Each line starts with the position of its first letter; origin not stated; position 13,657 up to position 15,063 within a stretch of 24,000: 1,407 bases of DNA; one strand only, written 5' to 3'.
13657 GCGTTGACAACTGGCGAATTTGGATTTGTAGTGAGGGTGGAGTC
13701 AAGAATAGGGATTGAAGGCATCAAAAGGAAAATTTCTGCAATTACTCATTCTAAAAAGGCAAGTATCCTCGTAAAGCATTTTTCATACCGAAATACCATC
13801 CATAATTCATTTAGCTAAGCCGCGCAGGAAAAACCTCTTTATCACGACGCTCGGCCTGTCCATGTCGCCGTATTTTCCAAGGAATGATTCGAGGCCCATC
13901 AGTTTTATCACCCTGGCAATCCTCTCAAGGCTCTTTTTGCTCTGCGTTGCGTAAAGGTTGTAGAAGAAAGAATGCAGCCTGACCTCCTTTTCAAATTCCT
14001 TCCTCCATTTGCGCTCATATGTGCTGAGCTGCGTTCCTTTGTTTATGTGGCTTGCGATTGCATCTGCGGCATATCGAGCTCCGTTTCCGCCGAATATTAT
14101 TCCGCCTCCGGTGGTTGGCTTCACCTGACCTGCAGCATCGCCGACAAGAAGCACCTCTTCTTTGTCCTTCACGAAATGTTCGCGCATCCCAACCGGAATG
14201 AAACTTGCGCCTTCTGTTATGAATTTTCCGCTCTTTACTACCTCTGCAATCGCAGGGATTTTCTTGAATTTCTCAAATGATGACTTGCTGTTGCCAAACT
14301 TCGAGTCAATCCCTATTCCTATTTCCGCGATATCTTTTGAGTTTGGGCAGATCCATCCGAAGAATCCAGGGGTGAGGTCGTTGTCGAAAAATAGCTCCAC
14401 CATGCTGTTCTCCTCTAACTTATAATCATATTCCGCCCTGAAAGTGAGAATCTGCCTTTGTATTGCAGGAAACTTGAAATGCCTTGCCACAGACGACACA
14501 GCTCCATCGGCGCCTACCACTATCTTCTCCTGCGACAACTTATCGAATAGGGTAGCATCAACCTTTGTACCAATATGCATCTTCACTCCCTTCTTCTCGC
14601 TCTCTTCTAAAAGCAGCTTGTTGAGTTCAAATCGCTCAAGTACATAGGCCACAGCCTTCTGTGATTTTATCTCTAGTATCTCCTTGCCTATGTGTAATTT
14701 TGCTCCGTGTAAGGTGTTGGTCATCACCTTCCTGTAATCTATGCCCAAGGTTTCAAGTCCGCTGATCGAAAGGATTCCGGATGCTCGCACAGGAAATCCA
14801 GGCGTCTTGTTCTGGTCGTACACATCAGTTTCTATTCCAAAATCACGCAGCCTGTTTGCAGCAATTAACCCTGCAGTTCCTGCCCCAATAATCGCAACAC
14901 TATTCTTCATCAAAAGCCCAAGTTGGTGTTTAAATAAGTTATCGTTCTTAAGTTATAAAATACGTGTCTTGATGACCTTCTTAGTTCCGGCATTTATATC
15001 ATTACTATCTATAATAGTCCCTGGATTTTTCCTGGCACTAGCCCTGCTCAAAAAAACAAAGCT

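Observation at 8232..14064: Two diverged copies of a compact six-gene cassette stacked in tandem between convergent host genes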

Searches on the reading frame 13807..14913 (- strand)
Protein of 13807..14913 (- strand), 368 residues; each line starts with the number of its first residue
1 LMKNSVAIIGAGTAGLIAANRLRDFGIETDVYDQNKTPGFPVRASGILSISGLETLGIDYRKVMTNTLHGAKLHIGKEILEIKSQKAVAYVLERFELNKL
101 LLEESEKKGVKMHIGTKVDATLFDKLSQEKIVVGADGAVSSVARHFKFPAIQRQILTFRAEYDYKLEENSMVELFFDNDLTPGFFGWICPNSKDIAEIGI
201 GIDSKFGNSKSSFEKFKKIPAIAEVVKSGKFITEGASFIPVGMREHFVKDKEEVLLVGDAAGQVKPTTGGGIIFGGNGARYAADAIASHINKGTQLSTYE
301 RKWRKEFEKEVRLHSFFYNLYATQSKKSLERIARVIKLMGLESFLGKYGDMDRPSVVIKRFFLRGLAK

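Call 7: search_protein_families(library=ncbifam, max_evalue=1, proteins=[window:13807-14913:-])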
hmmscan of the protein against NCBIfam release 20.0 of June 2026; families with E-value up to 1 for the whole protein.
window:13807-14913:- (368 aa): 95 families (the best 25 are shown)
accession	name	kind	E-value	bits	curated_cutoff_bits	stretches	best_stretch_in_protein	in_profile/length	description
TIGR02032.1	GG-red-SF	subfamily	9.6e-47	160.1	158.8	1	6-286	3-297/297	geranylgeranyl reductase family protein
TIGR02023.1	BchP-ChlP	subfamily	4.2e-36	124.8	343.3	2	102-324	117-338/388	geranylgeranyl diphosphate reductase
NF041080.1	DGGGPL_reductase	equivalog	4.3e-24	85.2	580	1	6-294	4-319/447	digeranylgeranylglycerophospholipid reductase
TIGR02028.1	ChlP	equivalog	5.8e-19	68.1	505.3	1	129-317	149-341/398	geranylgeranyl reductase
NF041160.1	DGGPL_Thplmales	equivalog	1.8e-13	50.2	780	1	2-337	2-365/396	digeranylgeranylglycerophospholipid reductase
NF008519.0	PRK11445.1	equivalog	6.5e-13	48.6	303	1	128-304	147-316/355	FAD-binding protein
TIGR01988.1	Ubi-OHases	subfamily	1.9e-11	43.5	224.65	2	247-341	273-371/387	ubiquinone biosynthesis hydroxylase, UbiH/UbiF/VisC/COQ6 family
NF005313.0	PRK06847.1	subfamily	3e-09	36.3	372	1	3-150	4-172/375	hypothetical protein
NF033113.0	halo_ClmS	equivalog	1.2e-08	34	900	1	4-59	3-59/570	chloramphenicol-biosynthetic FADH2-dependent halogenase CmlS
NF005720.0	PRK07538.1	subfamily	1.6e-08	33.9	400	2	4-36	3-35/418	hypothetical protein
NF005566.0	PRK07236.1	subfamily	3.6e-08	32.7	333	2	2-38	5-41/386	hypothetical protein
NF049967.1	QhpG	equivalog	5.6e-08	32.1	240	2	6-121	1-110/423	flavin-dependent monooxygenase QhpG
NF045655.1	MkRedMenJ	equivalog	8.8e-08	31.5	700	2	234-307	264-336/406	menaquinone reductase MenJ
NF006091.0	PRK08243.1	subfamily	1.7e-07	30.4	351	1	2-117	1-125/393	4-hydroxybenzoate 3-monooxygenase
NF005243.0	PRK06753.1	equivalog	3e-07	29.7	365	1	5-144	2-156/374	hypothetical protein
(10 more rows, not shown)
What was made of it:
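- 13807..14913 (-): GGR, full-length geranylgeranyl reductase family gene. Its 3' 258 nt (13807-14064) are the right homology block. TIGR02032 scores 9.6e-47 (call 7).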
